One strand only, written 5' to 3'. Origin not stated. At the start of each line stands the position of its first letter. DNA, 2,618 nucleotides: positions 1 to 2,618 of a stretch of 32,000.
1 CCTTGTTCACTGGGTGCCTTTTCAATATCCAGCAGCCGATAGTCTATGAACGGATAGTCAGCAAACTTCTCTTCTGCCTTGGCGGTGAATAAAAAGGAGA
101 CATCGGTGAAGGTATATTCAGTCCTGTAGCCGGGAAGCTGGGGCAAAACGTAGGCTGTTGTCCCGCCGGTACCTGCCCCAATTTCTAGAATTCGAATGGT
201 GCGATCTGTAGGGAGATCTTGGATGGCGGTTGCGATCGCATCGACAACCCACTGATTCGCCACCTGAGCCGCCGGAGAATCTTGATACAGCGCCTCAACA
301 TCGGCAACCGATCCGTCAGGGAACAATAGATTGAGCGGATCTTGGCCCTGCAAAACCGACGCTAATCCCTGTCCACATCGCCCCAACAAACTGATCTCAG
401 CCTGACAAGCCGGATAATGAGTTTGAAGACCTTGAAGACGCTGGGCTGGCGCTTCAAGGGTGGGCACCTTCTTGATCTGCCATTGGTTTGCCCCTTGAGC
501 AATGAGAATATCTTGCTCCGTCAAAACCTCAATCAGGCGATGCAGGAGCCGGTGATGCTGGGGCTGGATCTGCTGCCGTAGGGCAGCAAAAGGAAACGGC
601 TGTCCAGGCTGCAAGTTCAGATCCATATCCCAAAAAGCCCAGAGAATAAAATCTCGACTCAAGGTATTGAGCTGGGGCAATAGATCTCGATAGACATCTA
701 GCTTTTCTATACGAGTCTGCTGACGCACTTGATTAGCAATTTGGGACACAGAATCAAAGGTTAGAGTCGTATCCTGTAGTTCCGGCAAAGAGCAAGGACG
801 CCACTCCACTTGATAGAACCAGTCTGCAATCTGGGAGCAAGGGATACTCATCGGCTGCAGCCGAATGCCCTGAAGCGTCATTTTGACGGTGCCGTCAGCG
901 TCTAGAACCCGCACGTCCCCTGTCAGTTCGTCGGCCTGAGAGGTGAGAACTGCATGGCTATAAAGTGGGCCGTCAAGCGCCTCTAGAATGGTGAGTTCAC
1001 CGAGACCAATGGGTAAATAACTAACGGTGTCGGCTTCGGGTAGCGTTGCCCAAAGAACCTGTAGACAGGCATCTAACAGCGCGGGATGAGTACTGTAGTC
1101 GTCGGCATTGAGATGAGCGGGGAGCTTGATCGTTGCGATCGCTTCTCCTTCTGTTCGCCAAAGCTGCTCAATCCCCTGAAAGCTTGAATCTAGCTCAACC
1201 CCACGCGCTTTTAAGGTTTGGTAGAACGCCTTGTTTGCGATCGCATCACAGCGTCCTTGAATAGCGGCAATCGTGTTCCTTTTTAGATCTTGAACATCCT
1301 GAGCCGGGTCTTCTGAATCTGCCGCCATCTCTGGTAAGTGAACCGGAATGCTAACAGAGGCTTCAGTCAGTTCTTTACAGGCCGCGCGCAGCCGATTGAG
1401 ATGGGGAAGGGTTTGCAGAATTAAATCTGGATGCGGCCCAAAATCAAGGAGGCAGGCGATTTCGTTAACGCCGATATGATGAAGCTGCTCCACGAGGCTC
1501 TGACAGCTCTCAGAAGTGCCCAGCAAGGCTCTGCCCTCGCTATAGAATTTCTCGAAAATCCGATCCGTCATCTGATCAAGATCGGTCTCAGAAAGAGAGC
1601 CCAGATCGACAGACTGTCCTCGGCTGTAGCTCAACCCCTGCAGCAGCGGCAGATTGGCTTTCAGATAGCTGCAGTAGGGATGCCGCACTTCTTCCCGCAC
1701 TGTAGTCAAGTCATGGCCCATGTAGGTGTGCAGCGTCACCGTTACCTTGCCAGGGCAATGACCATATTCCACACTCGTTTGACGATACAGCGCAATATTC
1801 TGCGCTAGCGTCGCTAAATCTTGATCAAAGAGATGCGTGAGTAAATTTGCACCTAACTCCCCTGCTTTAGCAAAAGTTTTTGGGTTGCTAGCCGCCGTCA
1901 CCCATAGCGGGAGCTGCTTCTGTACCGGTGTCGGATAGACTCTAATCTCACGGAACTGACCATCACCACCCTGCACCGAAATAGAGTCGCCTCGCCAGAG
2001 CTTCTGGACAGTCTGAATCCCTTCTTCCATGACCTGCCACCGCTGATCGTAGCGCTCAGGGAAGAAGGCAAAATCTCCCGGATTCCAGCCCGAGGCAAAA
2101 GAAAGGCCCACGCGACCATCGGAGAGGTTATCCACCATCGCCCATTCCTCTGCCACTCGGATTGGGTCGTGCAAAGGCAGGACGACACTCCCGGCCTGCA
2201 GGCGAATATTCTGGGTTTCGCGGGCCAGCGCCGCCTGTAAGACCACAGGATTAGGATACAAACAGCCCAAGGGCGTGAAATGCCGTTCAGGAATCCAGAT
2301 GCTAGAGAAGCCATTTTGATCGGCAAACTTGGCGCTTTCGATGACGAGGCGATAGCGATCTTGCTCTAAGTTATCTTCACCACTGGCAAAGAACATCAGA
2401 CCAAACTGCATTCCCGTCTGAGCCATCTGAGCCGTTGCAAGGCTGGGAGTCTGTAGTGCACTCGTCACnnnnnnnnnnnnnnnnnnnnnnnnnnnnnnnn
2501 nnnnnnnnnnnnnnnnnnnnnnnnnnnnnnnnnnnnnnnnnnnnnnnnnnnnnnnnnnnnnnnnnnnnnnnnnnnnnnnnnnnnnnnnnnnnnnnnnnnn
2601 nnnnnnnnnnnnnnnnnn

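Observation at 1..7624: PKS dehydratase double-hotdog split over two coupled ORFs with a luciferase-like monooxygenase inserted at the break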

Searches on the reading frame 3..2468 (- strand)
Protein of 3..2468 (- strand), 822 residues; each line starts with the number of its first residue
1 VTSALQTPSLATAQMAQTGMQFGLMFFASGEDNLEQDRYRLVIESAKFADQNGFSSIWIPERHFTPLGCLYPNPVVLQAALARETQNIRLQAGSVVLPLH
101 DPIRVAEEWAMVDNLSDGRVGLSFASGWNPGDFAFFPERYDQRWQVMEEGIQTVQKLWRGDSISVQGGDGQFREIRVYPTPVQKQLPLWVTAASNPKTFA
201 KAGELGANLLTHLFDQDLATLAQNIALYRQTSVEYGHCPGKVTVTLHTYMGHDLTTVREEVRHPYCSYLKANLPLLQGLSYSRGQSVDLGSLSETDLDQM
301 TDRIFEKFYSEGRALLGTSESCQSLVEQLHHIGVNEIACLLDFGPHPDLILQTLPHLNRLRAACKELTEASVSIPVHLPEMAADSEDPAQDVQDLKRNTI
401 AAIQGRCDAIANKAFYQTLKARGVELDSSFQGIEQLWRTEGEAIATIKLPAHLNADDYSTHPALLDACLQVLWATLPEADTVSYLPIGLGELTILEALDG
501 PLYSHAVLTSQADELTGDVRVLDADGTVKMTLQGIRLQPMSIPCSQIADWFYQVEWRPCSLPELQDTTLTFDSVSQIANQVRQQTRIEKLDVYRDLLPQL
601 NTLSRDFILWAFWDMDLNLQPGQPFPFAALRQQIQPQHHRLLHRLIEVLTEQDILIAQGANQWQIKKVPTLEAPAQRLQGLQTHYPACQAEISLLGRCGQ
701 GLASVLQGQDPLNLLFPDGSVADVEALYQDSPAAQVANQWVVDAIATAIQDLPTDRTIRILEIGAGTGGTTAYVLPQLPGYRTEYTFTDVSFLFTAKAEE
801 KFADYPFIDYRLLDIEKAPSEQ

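Call 5: search_protein_families(library=pfam, proteins=[window:3-2468:-], max_evalue=0.01)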
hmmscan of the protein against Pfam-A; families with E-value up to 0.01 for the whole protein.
window:3-2468:- (822 aa): 5 families
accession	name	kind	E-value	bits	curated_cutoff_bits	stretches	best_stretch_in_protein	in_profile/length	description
PF00296.26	Bac_luciferase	-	1.3e-52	179.6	27.9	1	20-335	1-313/314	Luciferase-like monooxygenase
PF14765.12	PS-DH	-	1.5e-31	109.6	23.7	1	409-540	16-159/166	Polyketide synthase dehydratase N-terminal domain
PF08242.18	Methyltransf_12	-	6e-07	30.5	30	1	761-817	1-55/98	Methyltransferase domain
PF18558.8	HTH_51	-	0.00079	19.5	50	1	588-660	14-86/88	Methyltransferase, Helix-turn-helix domain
PF13649.12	Methyltransf_25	-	0.00083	20.4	27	1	760-820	1-60/97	Methyltransferase domain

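Call 19: search_protein_families(library=ncbifam, proteins=[window:3-2468:-], max_evalue=0.001)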
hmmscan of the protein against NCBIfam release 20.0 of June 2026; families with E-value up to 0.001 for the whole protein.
window:3-2468:- (822 aa): 32 families (the best 25 are shown)
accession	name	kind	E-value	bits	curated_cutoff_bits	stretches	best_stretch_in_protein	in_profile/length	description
TIGR04020.1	seco_metab_LLM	subfamily_domain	1e-139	465.4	244.45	1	22-361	1-341/341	MupA/Atu3671 family FMN-dependent luciferase-like monooxygenase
TIGR03619.1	F420_Rv2161c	subfamily_domain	1.3e-35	123.2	166.9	1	45-261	3-232/247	TIGR03619 family F420-dependent LLM class oxidoreductase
TIGR04027.1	LLM_KPN_01858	hypoth_equivalog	4e-32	111.5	412.9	1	32-210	12-182/326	putative FMN-dependent luciferase-like monooxygenase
TIGR03858.1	LLM_2I7G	subfamily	2e-27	96.1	462.25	1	30-265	16-252/337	Atu2307/SP_0267 family LLM class monooxygenase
TIGR03571.1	lucif_BA3436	subfamily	3.6e-26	92.2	303.9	1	16-233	7-226/304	TIGR03571 family LLM class oxidoreductase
NF052254.1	luciferase_Alph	exception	9.3e-21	74.4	600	1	40-342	22-327/354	luciferase subunit alpha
TIGR04036.1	LLM_CE1758_fam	subfamily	1.1e-20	73.8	479.1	1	29-262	17-253/355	CE1758 family FMN-dependent luciferase-like monooxygenase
TIGR03558.1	oxido_grp_1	subfamily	1.3e-19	70.6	166.95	1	36-252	16-226/325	MsnO8 family LLM class oxidoreductase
NF052255.1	luciferase_Beta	exception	2.8e-17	62.8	500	1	20-272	1-256/325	luciferase subunit beta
TIGR03560.1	F420_Rv1855c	subfamily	2.1e-15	57.2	231.4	1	36-243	9-223/227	TIGR03560 family F420-dependent LLM class oxidoreductase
TIGR03857.1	F420_MSMEG_2249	hypoth_equivalog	1e-14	54.6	218.4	1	40-259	14-223/329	TIGR03857 family LLM class F420-dependent oxidoreductase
NF002619.0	PRK02271.1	equivalog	1.9e-13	50.4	276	1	39-338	13-304/329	5,10-methylenetetrahydromethanopterin reductase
TIGR04021.1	LLM_DMSO2_sfnG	equivalog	1.4e-12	47.7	382.95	1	44-194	32-185/350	dimethylsulfone monooxygenase SfnG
TIGR03557.1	F420_G6P_family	subfamily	2.9e-11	43.1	210.4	1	36-221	9-197/316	TIGR03557 family F420-dependent LLM class oxidoreductase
NF041183.1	Pks2_ls1_myc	equivalog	4.6e-11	40.3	2400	1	383-566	1012-1201/2086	sulfolipid-1 biosynthesis phthioceranic/hydroxyphthioceranic acid synthase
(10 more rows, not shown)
